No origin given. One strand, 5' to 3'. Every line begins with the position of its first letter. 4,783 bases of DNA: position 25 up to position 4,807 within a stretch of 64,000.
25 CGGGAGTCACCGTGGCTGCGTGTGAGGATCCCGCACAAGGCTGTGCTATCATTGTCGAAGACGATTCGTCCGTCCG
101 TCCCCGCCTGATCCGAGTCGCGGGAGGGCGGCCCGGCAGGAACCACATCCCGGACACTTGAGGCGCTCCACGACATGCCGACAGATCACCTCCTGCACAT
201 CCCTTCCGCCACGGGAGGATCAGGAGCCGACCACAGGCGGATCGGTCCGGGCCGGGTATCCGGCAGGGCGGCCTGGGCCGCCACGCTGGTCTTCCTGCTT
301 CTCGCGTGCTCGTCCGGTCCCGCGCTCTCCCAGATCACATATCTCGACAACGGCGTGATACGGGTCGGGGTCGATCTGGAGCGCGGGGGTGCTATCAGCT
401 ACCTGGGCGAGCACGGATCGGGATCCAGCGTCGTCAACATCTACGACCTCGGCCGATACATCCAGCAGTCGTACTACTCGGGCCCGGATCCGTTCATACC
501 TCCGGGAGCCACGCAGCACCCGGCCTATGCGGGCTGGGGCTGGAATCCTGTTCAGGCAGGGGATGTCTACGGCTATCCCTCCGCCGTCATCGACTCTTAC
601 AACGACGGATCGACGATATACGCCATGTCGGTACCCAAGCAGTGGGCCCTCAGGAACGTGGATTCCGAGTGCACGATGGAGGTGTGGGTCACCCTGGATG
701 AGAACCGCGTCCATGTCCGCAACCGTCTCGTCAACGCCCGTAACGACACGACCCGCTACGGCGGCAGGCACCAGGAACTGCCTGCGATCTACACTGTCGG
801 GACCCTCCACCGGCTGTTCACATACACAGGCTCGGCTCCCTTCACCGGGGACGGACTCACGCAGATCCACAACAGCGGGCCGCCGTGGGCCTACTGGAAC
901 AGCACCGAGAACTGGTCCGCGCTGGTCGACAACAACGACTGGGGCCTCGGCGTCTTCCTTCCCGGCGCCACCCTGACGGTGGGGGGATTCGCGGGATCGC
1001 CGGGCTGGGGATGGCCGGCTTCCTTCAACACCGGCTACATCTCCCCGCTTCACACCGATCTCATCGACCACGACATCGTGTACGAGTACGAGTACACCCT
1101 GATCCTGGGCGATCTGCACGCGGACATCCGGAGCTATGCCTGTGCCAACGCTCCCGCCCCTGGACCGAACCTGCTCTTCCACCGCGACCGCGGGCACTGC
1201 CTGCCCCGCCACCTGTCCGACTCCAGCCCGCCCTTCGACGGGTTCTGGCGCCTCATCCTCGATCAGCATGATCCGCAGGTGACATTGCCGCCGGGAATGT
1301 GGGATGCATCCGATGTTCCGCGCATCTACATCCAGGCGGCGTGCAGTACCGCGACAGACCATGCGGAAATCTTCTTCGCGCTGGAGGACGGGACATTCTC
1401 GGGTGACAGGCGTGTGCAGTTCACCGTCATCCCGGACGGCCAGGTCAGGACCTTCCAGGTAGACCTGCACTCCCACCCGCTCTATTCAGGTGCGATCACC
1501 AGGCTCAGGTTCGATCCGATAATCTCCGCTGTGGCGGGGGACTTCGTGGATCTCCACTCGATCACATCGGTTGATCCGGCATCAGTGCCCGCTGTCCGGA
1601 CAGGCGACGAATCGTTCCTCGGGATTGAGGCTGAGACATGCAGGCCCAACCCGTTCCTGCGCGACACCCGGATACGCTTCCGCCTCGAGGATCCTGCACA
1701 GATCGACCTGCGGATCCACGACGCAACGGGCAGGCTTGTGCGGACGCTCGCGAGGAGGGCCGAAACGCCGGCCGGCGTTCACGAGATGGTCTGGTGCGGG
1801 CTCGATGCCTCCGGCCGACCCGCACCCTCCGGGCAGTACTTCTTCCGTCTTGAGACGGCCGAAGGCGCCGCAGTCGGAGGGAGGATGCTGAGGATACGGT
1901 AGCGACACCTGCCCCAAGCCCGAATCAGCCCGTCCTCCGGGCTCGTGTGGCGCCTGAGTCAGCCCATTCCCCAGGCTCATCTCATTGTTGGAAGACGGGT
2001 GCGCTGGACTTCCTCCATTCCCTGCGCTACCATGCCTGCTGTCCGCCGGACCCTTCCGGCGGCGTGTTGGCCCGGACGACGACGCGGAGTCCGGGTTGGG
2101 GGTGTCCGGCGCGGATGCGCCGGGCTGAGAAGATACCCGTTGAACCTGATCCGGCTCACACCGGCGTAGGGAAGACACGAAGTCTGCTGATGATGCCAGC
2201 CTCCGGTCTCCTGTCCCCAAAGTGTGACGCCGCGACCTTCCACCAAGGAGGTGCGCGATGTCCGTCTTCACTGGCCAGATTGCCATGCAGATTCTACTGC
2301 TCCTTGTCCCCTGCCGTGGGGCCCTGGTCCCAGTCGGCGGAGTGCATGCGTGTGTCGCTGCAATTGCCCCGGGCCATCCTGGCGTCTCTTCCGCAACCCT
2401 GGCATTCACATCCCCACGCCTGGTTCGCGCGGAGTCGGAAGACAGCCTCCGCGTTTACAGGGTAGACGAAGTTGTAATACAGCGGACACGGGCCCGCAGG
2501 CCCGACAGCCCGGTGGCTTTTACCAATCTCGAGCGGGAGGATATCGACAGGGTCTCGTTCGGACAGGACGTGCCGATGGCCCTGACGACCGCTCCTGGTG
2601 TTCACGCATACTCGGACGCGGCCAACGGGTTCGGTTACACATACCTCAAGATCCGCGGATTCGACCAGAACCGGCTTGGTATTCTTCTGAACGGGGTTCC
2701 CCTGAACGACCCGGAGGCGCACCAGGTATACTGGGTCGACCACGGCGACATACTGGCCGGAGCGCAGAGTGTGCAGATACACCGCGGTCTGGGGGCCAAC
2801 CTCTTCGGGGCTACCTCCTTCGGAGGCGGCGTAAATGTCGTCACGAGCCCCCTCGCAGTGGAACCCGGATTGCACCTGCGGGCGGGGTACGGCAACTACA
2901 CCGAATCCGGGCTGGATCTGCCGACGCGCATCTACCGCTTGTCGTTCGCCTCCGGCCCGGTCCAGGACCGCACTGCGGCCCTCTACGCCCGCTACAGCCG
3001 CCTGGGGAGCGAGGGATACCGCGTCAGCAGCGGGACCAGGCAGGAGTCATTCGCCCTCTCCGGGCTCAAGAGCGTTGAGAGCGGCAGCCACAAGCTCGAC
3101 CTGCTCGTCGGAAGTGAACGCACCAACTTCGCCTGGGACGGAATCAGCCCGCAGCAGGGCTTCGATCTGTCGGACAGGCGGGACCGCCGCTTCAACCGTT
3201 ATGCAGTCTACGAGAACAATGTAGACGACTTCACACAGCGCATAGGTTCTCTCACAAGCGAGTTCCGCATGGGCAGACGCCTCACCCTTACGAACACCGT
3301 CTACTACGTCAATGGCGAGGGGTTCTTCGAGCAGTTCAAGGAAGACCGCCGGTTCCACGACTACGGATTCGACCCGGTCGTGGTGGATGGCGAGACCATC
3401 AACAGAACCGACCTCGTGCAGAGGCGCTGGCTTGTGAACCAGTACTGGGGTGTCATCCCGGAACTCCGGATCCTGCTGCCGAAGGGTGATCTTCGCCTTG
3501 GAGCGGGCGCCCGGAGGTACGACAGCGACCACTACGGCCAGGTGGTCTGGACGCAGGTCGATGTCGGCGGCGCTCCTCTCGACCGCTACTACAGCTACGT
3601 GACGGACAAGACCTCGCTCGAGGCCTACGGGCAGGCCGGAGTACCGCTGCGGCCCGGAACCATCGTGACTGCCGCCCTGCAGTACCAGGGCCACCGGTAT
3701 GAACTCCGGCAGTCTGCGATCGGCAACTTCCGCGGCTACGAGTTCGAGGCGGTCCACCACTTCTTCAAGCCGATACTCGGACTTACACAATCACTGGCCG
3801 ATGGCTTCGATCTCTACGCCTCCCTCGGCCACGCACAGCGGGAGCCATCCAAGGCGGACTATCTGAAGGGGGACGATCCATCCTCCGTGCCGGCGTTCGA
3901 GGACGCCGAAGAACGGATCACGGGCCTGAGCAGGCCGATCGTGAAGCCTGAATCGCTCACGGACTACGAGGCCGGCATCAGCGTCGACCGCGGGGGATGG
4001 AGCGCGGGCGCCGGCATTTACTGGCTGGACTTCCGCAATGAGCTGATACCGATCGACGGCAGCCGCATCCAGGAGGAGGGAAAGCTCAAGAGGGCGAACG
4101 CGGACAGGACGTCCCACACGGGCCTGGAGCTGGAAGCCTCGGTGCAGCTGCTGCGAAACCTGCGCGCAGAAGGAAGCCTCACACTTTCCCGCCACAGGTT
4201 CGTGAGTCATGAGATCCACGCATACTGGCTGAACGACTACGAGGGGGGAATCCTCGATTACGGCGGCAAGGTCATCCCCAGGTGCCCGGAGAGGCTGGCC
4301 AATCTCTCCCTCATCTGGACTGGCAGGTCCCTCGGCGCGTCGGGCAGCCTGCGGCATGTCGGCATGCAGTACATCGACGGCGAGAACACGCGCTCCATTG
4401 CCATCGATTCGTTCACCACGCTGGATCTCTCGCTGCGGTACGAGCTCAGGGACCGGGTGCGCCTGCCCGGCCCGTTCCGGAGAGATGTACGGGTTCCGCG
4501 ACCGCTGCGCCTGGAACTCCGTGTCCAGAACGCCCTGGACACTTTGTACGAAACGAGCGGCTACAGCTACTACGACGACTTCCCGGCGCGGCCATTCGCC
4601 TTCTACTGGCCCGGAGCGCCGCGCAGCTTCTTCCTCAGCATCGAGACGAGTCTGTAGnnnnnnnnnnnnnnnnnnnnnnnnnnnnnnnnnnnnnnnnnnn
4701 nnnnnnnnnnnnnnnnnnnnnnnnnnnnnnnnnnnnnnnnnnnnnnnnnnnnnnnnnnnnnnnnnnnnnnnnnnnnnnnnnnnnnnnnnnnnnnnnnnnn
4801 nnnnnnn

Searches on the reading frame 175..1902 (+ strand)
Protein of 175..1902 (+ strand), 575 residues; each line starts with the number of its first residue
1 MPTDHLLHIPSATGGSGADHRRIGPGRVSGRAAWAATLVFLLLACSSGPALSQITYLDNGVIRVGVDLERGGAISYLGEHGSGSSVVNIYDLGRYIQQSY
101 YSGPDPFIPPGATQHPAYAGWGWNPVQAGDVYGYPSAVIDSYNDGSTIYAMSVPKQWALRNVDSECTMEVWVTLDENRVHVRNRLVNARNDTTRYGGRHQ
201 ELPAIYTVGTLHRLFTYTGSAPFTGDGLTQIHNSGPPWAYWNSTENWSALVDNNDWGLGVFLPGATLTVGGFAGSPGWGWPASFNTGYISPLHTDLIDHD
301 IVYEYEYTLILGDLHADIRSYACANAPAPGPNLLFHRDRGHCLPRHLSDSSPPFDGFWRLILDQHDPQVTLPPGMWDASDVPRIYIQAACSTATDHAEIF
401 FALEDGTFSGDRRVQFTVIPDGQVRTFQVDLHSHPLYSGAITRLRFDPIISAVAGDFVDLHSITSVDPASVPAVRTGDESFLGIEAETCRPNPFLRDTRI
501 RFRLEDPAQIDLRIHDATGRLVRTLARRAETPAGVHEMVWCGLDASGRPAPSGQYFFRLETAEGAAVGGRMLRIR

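Call 7: search_protein_families(library=pfam, proteins=[window:175-1902:+], max_evalue=0.001)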
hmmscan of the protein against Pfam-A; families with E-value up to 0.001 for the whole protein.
window:175-1902:+ (575 aa): 1 family
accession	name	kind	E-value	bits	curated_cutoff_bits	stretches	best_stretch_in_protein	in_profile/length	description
PF13860.13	FlgD_ig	-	2.8e-10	40.5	27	1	499-562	11-76/79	FlgD Ig-like domain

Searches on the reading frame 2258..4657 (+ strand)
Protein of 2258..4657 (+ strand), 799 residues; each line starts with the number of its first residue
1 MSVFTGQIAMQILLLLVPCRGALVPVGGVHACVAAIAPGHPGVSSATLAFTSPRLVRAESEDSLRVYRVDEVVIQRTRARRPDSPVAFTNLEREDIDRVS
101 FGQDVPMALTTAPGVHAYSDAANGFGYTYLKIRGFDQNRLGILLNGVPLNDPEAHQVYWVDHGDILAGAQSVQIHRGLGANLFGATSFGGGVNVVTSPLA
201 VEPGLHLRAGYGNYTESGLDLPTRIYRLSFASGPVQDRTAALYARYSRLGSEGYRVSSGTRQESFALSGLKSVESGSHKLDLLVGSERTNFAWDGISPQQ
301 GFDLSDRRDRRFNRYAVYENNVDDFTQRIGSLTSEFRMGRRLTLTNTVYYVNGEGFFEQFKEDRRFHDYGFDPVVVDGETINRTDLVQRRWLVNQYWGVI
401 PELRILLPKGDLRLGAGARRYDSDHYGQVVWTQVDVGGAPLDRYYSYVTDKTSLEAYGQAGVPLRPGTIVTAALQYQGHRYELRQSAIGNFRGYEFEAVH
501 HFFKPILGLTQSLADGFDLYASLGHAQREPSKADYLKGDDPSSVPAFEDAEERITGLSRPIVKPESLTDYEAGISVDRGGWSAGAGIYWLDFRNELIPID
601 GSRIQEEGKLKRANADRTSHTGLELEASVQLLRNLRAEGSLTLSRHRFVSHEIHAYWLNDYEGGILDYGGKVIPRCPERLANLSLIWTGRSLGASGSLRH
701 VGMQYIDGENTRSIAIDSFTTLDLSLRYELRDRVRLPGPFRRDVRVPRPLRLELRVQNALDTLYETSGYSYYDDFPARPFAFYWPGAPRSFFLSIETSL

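Call 7: search_protein_families(library=pfam, proteins=[window:2258-4657:+], max_evalue=0.001)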
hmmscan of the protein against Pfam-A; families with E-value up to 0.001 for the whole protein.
window:2258-4657:+ (799 aa): 2 families
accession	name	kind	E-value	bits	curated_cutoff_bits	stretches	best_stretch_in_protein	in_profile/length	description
PF00593.30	TonB_dep_Rec_b-barrel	-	2.8e-29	103.7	27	1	288-736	16-429/436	TonB dependent receptor-like, beta-barrel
PF07715.20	Plug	-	6.7e-13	49.5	23.9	1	83-190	4-106/107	TonB-dependent Receptor Plug Domain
